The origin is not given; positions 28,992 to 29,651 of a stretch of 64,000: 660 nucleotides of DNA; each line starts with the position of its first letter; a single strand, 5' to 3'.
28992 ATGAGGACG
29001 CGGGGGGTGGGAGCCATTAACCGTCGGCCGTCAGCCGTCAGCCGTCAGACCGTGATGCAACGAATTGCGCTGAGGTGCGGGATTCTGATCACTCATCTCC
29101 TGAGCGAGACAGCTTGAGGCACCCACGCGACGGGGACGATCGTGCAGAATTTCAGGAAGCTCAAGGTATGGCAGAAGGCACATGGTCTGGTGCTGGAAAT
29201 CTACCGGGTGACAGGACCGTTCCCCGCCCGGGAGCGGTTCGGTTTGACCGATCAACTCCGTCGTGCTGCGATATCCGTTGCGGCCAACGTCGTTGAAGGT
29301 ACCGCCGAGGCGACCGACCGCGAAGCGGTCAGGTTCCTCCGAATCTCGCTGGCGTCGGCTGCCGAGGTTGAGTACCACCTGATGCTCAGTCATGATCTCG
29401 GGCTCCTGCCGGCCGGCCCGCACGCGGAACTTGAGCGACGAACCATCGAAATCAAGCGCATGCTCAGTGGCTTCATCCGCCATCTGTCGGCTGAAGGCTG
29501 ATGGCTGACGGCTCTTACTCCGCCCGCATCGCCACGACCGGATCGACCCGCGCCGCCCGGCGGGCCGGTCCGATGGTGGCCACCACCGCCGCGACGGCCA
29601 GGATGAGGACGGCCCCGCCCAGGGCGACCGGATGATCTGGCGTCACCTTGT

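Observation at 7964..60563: Dispersed 7-8-nt tandem repeats organised as inverted arms at 12 loci, many inside operons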

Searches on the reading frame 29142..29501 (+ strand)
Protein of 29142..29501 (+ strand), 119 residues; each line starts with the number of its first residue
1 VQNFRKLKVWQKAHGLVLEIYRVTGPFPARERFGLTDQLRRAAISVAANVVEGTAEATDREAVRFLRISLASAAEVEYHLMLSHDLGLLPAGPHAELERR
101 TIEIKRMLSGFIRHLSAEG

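Call 14: search_protein_families(library=pfam, proteins=[window:29142-29501:+])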
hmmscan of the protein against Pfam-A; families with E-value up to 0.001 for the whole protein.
window:29142-29501:+ (119 aa): 2 families
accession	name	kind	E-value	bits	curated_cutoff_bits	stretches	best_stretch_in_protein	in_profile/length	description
PF05635.17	23S_rRNA_IVP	-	5.6e-34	117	33.8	1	5-110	1-106/106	23S rRNA-intervening sequence protein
PF22296.2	bAvd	-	0.00024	22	40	1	11-114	5-106/107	bAvd-like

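Call 23: find_related_loci(query=window:29142-29501:+, collection=genome_contigs, flank=1500)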
Query window:29142-29501:+ (119 aa) in genome_contigs; peptide patterns used: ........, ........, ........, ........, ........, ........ (x = any residue, [..] = any of these).
277 stretches matched a pattern; 51 encode a relative of the query (tblastn E <= 1e-3); 51 distinct loci.
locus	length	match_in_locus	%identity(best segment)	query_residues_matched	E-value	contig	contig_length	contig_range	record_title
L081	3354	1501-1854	44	1-118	1e-36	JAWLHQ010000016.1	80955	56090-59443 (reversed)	MAG: Rhodothermales bacterium isolate 30dZY2.bin.71 NODE_521_length_80955_cov_9.926771, whole genome shotgun sequence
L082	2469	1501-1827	50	1-109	4e-36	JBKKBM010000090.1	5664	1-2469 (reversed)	MAG: Terriglobales bacterium isolate swi_bin.360 S1Ck127_15388237_flag_1_multi_8.0000_len_5664, whole genome shotgun seq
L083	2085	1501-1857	48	1-119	4e-34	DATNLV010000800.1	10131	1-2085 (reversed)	MAG TPA_asm: Bryobacteraceae bacterium isolate SMAG_U11461 k141_30107, whole genome shotgun sequence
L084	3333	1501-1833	50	1-111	8e-33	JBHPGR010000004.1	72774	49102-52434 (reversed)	Candidatus Omnitrophota bacterium isolate SAG AM-311-N03 NODE_4_length_72774_cov_31.604698, whole genome shotgun sequenc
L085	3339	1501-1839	50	3-115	2e-32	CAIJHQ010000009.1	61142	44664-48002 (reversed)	MAG: Candidatus Omnitrophica bacterium isolate AM-sed-core1-D1_bin-136 genome assembly, contig: bin-136:09/68, whole gen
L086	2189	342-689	42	1-116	3e-30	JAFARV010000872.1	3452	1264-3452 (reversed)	MAG: Acidobacteriaceae bacterium isolate CP_BM_ER_R8_1 BM_ER_R8_k147_570377, whole genome shotgun sequence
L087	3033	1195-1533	50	1-113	3e-30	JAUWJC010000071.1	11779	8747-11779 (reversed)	MAG: Pirellulales bacterium isolate CSMAG_2310 CSMAG_2310_k127_1714338_length_11779_cov_15.0000, whole genome shotgun se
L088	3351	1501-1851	44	1-117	1e-29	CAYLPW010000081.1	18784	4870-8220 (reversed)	MAG TPA_asm: uncultured Saprospiraceae bacterium isolate SRP063590_co1_204 genome assembly, contig: NODE_2873_length_187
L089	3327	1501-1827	46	5-113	2e-27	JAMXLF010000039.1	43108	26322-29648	MAG: Geobacteraceae bacterium isolate Bin.003_Forest k127_2989088, whole genome shotgun sequence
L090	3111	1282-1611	47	4-113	2e-27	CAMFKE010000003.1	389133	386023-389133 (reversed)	MAG: uncultured Opitutae bacterium isolate SRR12456167_bin.5_metaWRAP_v1.3_MAG genome assembly, contig: ERZ12289971.6, w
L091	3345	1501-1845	43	1-115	1e-26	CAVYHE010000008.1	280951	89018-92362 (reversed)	MAG: uncultured bacterium isolate MFD03726.bin.2.164 genome assembly, contig: contig_57072, whole genome shotgun sequenc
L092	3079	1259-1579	44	5-113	4e-26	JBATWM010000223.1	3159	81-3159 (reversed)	MAG: Sulfurimonadaceae bacterium isolate MFD12962_ilm_asm_bin7 k127_128094, whole genome shotgun sequence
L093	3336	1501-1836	43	1-112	2e-26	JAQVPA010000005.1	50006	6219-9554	MAG: Candidatus Margulisiibacteriota bacterium isolate STF1_193 NODE_1294_length_50006_cov_3.510175_Sandtown_F1, whole g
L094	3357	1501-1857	42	1-119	5e-25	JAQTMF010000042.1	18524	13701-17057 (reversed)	MAG: Chthoniobacteraceae bacterium isolate STA_34 NODE_5709_length_18524_cov_3.133935_Sandtown_A, whole genome shotgun s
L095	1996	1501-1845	41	1-115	1e-24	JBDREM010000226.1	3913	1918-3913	MAG: Planctomycetota bacterium isolate MEGAHIT-group-1.315 k141_3911974, whole genome shotgun sequence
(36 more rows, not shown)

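Call 49: search_protein_families(library=ncbifam, proteins=[window:29142-29501:+])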
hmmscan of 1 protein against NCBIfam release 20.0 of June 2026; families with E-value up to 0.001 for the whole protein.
window:29142-29501:+ (119 aa): 4 families
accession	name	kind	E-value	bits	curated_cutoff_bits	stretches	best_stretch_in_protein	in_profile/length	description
TIGR02436.1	TIGR02436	subfamily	5.8e-33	113.4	24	1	9-115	1-108/109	four helix bundle protein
NF008911.0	PRK12275.1-2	subfamily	9.4e-30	103.5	137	1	1-117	1-117/118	hypothetical protein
NF008912.0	PRK12275.1-6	subfamily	4.5e-25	87.9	124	1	3-116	2-112/117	hypothetical protein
NF033474.1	DivGenRetAVD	equivalog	8.1e-06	26.1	80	1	7-113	1-104/104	diversity-generating retroelement protein Avd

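Call 69: search_solved_structures(query=window:29142-29501:+, max_evalue=0.001, show_alignments=5)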
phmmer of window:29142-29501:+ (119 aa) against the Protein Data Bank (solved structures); distinct sequences matched with E-value up to 0.001: 1.
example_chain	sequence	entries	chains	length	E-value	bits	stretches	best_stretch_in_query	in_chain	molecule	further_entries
2gsc_A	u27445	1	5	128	2.2e-15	60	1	5-99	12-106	Putative uncharacterized protein XCC0516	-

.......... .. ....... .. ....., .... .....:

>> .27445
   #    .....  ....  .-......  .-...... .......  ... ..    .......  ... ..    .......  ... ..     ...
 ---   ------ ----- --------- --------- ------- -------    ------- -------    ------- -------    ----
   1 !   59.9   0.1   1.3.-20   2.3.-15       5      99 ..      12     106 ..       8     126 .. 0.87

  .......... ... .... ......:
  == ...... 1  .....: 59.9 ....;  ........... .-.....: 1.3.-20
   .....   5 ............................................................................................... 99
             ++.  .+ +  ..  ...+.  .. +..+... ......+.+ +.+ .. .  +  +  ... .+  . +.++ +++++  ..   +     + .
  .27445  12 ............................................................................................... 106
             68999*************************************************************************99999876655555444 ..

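Call 91: find_homologous_proteins(query=window:29142-29501:+, max_evalue=1e-20)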
Query window:29142-29501:+ (119 aa): 125 proteins with E <= 1e-20 among 412 candidates; the best 120 are listed.
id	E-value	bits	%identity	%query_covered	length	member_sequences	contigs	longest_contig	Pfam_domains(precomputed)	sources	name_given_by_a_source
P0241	3.9e-70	251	100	100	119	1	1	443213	PF05635.18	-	-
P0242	6.3e-49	182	71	100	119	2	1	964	PF22296.3,PF05635.18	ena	-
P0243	6.0e-47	176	70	100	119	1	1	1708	PF22296.3,PF05635.18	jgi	jgi:four helix bundle protein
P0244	2.3e-46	174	69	100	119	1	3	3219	PF22296.3,PF05635.18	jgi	jgi:four helix bundle protein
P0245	6.0e-45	170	69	99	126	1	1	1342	PF05635.18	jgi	jgi:four helix bundle protein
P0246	8.4e-43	163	66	97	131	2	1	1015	PF05635.18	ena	-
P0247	8.3e-41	156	65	99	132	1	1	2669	PF05635.18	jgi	jgi:four helix bundle protein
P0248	2.7e-36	142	61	99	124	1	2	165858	PF05635.18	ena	-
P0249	1.6e-35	139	60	97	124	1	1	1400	PF05635.18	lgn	-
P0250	9.7e-33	130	56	93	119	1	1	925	PF05635.18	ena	-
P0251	2.3e-32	129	57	97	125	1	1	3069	PF05635.18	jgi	jgi:four helix bundle protein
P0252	4.4e-32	128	54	100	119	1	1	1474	PF05635.18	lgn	-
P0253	5.3e-32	128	53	98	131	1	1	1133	PF05635.18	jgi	-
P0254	5.3e-32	128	57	97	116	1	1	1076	PF22296.3,PF05635.18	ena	-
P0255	7.5e-32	128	56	93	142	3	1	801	PF05635.18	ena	-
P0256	7.6e-32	128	52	100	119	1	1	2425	PF22296.3,PF05635.18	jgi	jgi:four helix bundle protein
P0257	1.2e-31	127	52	97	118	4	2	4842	PF22296.3,PF05635.18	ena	-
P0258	5.5e-31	125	56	99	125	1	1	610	PF05635.18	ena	-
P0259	9.6e-31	124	53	97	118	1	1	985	PF05635.18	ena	-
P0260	1.0e-30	124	55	99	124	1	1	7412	PF05635.18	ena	-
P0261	1.8e-30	123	50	98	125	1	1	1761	PF05635.18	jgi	jgi:four helix bundle protein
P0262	2.0e-30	123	56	94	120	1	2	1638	PF22296.3,PF05635.18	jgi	jgi:four helix bundle protein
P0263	3.2e-30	122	55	95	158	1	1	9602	PF05635.18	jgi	jgi:four helix bundle protein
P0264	4.2e-30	122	51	98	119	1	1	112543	PF22296.3,PF05635.18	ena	-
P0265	5.2e-30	122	53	98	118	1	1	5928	PF05635.18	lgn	-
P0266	5.6e-30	121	55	98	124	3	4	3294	PF05635.18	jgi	jgi:four helix bundle protein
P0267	7.5e-30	121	54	95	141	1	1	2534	PF05635.18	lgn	-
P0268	9.1e-30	121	53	99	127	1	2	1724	PF05635.18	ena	-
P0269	1.0e-29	121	55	93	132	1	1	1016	PF05635.18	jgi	jgi:four helix bundle protein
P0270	1.1e-29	121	56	97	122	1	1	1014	PF05635.18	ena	-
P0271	1.2e-29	120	54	99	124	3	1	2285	PF05635.18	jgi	-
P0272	1.6e-29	120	53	99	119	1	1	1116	PF22296.3,PF05635.18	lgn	-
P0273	1.8e-29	120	54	99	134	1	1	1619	PF05635.18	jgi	jgi:four helix bundle protein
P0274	2.2e-29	120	52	97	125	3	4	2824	PF05635.18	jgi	jgi:four helix bundle protein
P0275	2.6e-29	119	53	99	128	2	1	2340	PF05635.18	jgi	jgi:four helix bundle protein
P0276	2.7e-29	119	54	99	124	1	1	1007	PF05635.18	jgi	jgi:four helix bundle protein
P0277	2.8e-29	119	51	94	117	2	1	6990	PF05635.18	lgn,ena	-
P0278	5.3e-29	118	52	97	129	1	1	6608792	PF05635.18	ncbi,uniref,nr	ncbi:four helix bundle protein [Aeoliella mucimassa]|uniref:four helix bundle protein n=1 Tax=Aeolie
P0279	5.5e-29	118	54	94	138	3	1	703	PF05635.18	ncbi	-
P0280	6.6e-29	118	55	99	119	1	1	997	PF05635.18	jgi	jgi:four helix bundle protein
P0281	8.6e-29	118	51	92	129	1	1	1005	PF05635.18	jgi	jgi:four helix bundle protein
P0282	9.2e-29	118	52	97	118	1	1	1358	PF05635.18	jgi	jgi:four helix bundle protein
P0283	1.7e-28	117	45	98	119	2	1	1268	PF22296.3,PF05635.18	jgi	jgi:four helix bundle protein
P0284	1.8e-28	117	52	97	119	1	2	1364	PF05635.18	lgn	-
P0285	1.9e-28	117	50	97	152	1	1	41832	PF05635.18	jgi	jgi:four helix bundle protein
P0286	2.3e-28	116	53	99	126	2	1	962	PF05635.18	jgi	jgi:four helix bundle protein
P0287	2.6e-28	116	52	100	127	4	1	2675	PF05635.18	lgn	-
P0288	3.2e-28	116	52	99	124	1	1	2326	PF05635.18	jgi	jgi:four helix bundle protein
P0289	3.4e-28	116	53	99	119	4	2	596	PF05635.18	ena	-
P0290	4.7e-28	115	53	95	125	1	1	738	PF05635.18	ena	-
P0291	5.3e-28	115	52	95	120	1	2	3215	PF22296.3,PF05635.18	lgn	-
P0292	9.1e-28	114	48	94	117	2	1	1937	PF05635.18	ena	-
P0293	1.2e-27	114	50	98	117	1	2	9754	PF22296.3,PF05635.18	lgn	-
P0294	1.4e-27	114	54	93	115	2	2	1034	PF22296.3,PF05635.18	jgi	jgi:four helix bundle protein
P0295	1.8e-27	113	56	87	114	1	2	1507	PF05635.18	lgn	-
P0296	2.0e-27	113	51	97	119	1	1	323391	PF05635.18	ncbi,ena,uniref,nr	ncbi:four helix bundle protein [Aeoliella sp. ICT_H6.2]|uniref:Four helix bundle protein n=1 Tax=Aeo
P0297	2.6e-27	113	53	99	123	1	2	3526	PF05635.18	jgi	jgi:four helix bundle protein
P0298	2.6e-27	113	48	100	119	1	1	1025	PF05635.18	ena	-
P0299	5.4e-27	112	51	97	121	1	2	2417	PF05635.18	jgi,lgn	jgi:four helix bundle protein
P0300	6.4e-27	112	46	97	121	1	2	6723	PF05635.18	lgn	-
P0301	6.4e-27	112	51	100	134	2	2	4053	PF05635.18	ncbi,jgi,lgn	jgi:four helix bundle protein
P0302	9.5e-27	111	53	97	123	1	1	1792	PF05635.18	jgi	jgi:four helix bundle protein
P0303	1.2e-26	111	52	95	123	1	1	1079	PF05635.18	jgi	jgi:four helix bundle protein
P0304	1.5e-26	111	47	99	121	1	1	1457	PF05635.18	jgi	jgi:four helix bundle protein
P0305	1.9e-26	110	52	93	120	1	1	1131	PF22296.3,PF05635.18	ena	-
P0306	2.4e-26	110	47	98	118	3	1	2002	PF22296.3,PF05635.18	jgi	jgi:four helix bundle protein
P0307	3.0e-26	110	48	98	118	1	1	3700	PF22296.3,PF05635.18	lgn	-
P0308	3.1e-26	109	53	99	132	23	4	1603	PF05635.18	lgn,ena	-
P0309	3.7e-26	109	51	95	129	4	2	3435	PF05635.18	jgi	jgi:four helix bundle protein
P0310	3.7e-26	109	49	99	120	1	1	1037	PF22296.3,PF05635.18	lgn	-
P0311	5.2e-26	109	48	99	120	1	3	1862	PF05635.18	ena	-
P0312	6.0e-26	109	50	97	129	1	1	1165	PF05635.18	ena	-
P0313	6.0e-26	109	53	92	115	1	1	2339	PF05635.18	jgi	jgi:four helix bundle protein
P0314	1.2e-25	108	48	99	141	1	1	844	PF05635.18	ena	-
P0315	1.7e-25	107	49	98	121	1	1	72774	PF22296.3,PF05635.18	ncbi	ncbi:four helix bundle protein [Candidatus Omnitrophota bacterium]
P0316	2.6e-25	106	51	93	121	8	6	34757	PF22296.3,PF05635.18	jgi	-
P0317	2.8e-25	106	51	93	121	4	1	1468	PF05635.18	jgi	jgi:four helix bundle protein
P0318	3.3e-25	106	61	71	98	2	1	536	PF05635.18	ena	-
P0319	4.4e-25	106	62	77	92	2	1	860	PF05635.18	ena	-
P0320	4.5e-25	106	47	98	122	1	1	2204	PF22296.3,PF05635.18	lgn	-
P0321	8.1e-25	105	53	93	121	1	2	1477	PF05635.18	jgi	jgi:four helix bundle protein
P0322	9.1e-25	105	47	100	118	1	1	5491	PF22296.3,PF05635.18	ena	-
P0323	1.7e-24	104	52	93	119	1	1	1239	PF22296.3,PF05635.18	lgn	-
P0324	2.1e-24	104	47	98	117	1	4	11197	PF22296.3,PF05635.18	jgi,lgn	jgi:four helix bundle protein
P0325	3.5e-24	103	45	100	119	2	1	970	PF22296.3,PF05635.18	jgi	-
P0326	3.6e-24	103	47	97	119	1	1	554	PF22296.3,PF05635.18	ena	-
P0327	4.8e-24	102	46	99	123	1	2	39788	PF05635.18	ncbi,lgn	-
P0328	5.3e-24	102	49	96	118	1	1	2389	PF22296.3,PF05635.18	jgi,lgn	jgi:four helix bundle protein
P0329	7.5e-24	102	45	97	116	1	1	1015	PF22296.3,PF05635.18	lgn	-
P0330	7.7e-24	102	45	97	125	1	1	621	PF22296.3,PF05635.18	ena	-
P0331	1.8e-23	101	49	90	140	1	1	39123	PF05635.18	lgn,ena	-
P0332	1.9e-23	101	51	97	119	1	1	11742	PF22296.3,PF05635.18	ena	-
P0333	2.4e-23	100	50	97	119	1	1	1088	PF22296.3,PF05635.18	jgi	jgi:four helix bundle protein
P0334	2.6e-23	100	47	94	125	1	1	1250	PF05635.18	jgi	jgi:four helix bundle protein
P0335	2.9e-23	100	47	97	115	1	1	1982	PF22296.3,PF05635.18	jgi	jgi:four helix bundle protein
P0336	7.4e-23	99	43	97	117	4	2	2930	PF05635.18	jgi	jgi:four helix bundle protein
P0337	7.4e-23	99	48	94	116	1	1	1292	PF05635.18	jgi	jgi:four helix bundle protein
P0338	8.6e-23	98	48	94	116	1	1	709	PF05635.18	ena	-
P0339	1.2e-22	98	45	90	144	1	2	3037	PF22296.3,PF05635.18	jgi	-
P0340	1.4e-22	98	46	98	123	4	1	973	PF05635.18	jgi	-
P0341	1.8e-22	97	48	97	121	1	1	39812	PF22296.3,PF05635.18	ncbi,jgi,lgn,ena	-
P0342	1.8e-22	97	52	91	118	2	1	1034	PF05635.18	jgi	jgi:four helix bundle protein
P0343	2.0e-22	97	50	94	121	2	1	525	PF05635.18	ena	-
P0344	2.0e-22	97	47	94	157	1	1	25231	PF05635.18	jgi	jgi:four helix bundle protein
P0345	2.2e-22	97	47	97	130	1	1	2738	PF22296.3,PF05635.18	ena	-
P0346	2.2e-22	97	46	99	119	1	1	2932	PF05635.18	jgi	jgi:four helix bundle protein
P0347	2.6e-22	97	47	98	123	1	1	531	PF05635.18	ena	-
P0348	2.7e-22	97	45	97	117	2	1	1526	PF05635.18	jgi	-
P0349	3.5e-22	96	46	98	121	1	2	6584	PF22296.3,PF05635.18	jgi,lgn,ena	-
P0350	5.0e-22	96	47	94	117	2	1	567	PF05635.18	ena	-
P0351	5.6e-22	96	45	98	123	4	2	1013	PF05635.18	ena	-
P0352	5.8e-22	96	43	97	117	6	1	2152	PF05635.18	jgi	jgi:four helix bundle protein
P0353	6.6e-22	96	47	93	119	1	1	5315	PF05635.18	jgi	jgi:four helix bundle protein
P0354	9.0e-22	95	47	96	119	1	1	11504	PF22296.3,PF05635.18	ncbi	-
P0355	2.2e-21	94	50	92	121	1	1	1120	PF22296.3,PF05635.18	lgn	-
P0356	3.1e-21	93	50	90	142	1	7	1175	PF05635.18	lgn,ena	-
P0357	3.4e-21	93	48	93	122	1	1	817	PF05635.18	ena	-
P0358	4.9e-21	93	50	92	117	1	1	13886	PF22296.3,PF05635.18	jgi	jgi:four helix bundle protein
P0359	5.3e-21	93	46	96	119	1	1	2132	PF22296.3,PF05635.18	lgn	-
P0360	6.1e-21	92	45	92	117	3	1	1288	PF05635.18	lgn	-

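Call 92: find_encoding_contigs(protein=P0244, flank=3000, max_places=3)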
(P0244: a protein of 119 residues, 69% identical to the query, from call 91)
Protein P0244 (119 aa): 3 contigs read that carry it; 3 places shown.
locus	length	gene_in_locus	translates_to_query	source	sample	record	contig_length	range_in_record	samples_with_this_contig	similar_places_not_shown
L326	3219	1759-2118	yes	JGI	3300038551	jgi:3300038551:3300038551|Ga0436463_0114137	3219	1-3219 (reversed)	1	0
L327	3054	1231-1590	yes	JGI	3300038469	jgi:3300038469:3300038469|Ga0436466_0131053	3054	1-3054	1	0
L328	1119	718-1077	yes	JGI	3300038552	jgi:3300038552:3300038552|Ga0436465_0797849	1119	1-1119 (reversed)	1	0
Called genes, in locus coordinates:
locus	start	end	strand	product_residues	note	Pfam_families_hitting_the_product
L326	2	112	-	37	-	?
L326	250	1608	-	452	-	PF00072:Response_reg, PF00158:Sigma54_activat, PF14532:Sigma54_activ_2, PF25601:AAA_lid_14, PF02954:HTH_8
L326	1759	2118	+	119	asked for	PF05635:23S_rRNA_IVP, PF22296:bAvd (weak)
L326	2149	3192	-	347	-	PF12704:MacB_PCD, PF02687:FtsX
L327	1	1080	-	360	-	?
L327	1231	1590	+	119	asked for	PF05635:23S_rRNA_IVP, PF22296:bAvd (weak)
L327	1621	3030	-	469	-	PF12704:MacB_PCD, PF02687:FtsX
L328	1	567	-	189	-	?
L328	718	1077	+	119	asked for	PF05635:23S_rRNA_IVP, PF22296:bAvd (weak)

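Call 93: find_encoding_contigs(protein=P0248, flank=4000, max_places=2)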
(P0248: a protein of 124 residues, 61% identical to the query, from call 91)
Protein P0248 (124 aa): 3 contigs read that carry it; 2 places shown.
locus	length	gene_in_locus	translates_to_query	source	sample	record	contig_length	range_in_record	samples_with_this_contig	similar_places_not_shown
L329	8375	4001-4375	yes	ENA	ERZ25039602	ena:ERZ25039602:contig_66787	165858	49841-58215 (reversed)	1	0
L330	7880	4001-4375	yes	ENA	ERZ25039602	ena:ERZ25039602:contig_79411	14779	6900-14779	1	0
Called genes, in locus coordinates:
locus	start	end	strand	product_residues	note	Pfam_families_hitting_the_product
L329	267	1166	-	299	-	-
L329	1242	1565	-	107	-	-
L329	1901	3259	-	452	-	PF00072:Response_reg, PF00158:Sigma54_activat, PF14532:Sigma54_activ_2, PF25601:AAA_lid_14, PF02954:HTH_8, PF13384:HTH_23 (weak)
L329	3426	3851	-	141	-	PF11253:DUF3052 (weak)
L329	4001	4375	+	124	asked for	PF05635:23S_rRNA_IVP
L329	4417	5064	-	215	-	PF02463:SMC_N (weak), PF00005:ABC_tran, PF13304:AAA_21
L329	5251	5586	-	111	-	PF02687:FtsX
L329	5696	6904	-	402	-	PF02687:FtsX, PF12704:MacB_PCD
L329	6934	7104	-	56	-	-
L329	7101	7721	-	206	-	PF12704:MacB_PCD (weak)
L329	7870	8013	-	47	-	-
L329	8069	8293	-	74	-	-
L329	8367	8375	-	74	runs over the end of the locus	-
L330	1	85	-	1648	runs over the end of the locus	PF02368:Big_2, PF02369:Big_1 (weak)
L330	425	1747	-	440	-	PF13188:PAS_8 (weak), PF08448:PAS_4 (weak), PF02518:HATPase_c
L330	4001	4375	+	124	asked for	PF05635:23S_rRNA_IVP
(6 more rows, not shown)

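Call 94: find_encoding_contigs(protein=P0247, flank=3000, max_places=2)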
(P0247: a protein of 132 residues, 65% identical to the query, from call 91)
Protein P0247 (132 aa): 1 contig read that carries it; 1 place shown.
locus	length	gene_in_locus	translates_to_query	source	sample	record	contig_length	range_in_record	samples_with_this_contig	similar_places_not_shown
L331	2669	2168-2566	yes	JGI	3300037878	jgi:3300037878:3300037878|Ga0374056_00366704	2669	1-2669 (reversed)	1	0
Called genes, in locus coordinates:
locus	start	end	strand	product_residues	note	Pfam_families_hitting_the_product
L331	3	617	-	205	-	?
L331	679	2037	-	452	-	PF00072:Response_reg, PF00158:Sigma54_activat, PF14532:Sigma54_activ_2, PF25601:AAA_lid_14, PF02954:HTH_8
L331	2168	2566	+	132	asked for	PF05635:23S_rRNA_IVP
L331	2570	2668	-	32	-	?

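Call 97: search_protein_families(library=padloc, proteins=[window:29142-29501:+], max_evalue=0.01)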
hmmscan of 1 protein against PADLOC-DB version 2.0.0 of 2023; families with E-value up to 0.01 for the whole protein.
window:29142-29501:+ (119 aa): 0 families

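Call 98: search_protein_families(library=phrogs, proteins=[window:29142-29501:+], max_evalue=0.01)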
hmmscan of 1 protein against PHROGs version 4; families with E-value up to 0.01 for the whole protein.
window:29142-29501:+ (119 aa): 1 family
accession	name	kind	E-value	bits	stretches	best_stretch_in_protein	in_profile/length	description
phrog_3206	-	DNA, RNA and nucleotide metabolism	1.2e-09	38.9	1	6-116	15-125/154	Avd protein of DGR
